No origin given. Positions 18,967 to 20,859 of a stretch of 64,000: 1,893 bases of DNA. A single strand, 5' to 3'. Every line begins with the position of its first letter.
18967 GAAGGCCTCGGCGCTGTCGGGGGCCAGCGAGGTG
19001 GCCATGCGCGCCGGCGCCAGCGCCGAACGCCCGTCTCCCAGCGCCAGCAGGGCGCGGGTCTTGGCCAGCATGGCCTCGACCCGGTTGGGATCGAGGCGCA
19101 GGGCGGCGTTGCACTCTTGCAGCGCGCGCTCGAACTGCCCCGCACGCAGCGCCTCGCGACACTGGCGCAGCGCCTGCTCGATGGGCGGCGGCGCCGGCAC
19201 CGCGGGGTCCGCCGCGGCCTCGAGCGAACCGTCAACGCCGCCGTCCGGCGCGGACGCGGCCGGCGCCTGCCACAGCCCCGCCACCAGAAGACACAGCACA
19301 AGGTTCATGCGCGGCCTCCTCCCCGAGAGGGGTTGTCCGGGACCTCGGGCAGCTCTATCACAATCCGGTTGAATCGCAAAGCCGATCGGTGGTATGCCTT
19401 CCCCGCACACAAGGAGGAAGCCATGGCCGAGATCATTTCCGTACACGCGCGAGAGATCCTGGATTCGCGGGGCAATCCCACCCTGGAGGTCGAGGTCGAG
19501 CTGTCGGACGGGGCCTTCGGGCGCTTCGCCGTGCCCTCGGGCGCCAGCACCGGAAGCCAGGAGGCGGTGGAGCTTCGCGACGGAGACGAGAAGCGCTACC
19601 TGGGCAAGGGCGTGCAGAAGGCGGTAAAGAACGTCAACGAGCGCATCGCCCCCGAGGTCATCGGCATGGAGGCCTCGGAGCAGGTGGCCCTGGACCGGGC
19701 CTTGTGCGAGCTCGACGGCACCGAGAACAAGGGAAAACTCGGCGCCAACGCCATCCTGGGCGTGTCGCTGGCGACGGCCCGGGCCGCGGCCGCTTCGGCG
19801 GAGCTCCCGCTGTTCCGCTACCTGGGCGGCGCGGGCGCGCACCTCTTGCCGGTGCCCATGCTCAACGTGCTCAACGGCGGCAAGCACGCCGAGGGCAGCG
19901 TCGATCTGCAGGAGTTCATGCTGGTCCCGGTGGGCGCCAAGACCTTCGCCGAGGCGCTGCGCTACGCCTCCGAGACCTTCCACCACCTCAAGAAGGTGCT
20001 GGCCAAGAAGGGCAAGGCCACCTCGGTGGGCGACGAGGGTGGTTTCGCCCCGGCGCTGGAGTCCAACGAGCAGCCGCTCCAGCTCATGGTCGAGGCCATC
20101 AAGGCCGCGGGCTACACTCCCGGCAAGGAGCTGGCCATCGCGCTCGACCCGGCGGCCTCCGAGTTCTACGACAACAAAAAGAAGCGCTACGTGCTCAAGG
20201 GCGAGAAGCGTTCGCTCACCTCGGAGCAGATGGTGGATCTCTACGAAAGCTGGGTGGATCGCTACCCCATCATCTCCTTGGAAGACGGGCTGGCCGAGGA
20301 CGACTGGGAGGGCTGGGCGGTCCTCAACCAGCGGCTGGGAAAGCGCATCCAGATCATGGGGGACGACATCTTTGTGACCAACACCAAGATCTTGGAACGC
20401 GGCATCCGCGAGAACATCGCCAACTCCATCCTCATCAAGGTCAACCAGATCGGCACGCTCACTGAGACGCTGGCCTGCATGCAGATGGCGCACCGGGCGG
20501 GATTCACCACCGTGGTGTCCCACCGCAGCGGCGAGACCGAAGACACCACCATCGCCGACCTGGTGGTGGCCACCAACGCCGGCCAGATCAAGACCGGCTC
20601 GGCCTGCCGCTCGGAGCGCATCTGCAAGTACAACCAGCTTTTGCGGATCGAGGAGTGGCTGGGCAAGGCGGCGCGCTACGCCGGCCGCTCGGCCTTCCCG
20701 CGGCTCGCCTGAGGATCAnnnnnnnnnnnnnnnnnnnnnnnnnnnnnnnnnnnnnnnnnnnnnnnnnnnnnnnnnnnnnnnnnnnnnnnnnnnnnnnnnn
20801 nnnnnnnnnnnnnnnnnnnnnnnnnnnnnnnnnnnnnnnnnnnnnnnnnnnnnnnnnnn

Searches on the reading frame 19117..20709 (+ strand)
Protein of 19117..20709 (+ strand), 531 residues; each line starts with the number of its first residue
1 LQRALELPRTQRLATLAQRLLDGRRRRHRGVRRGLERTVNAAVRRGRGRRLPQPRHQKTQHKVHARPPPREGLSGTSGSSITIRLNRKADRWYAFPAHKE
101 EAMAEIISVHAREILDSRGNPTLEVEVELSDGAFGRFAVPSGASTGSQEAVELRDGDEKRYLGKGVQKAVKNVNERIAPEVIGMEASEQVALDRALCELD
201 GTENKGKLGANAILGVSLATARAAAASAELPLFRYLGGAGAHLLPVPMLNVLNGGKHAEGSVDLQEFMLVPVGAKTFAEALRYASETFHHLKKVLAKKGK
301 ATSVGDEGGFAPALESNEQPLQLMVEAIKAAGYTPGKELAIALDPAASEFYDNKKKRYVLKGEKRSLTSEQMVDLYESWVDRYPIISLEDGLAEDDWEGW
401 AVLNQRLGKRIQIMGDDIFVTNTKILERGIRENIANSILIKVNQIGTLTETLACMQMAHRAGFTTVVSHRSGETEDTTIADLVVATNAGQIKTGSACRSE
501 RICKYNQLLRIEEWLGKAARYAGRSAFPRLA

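Call 39: search_protein_families(library=pfam, proteins=[window:19117-20709:+], max_evalue=0.0001)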
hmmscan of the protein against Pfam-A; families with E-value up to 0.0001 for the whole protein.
window:19117-20709:+ (531 aa): 3 families
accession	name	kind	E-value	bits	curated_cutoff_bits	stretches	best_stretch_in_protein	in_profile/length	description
PF00113.28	Enolase_C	-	2.1e-130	434.8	21.5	1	242-526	2-292/296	Enolase, C-terminal TIM barrel domain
PF03952.21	Enolase_N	-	1.1e-60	204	35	1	106-236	1-131/131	Enolase, N-terminal domain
PF13378.12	MR_MLE_C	-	7.2e-05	23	29.4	0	381-469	68-154/219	Enolase C-terminal domain-like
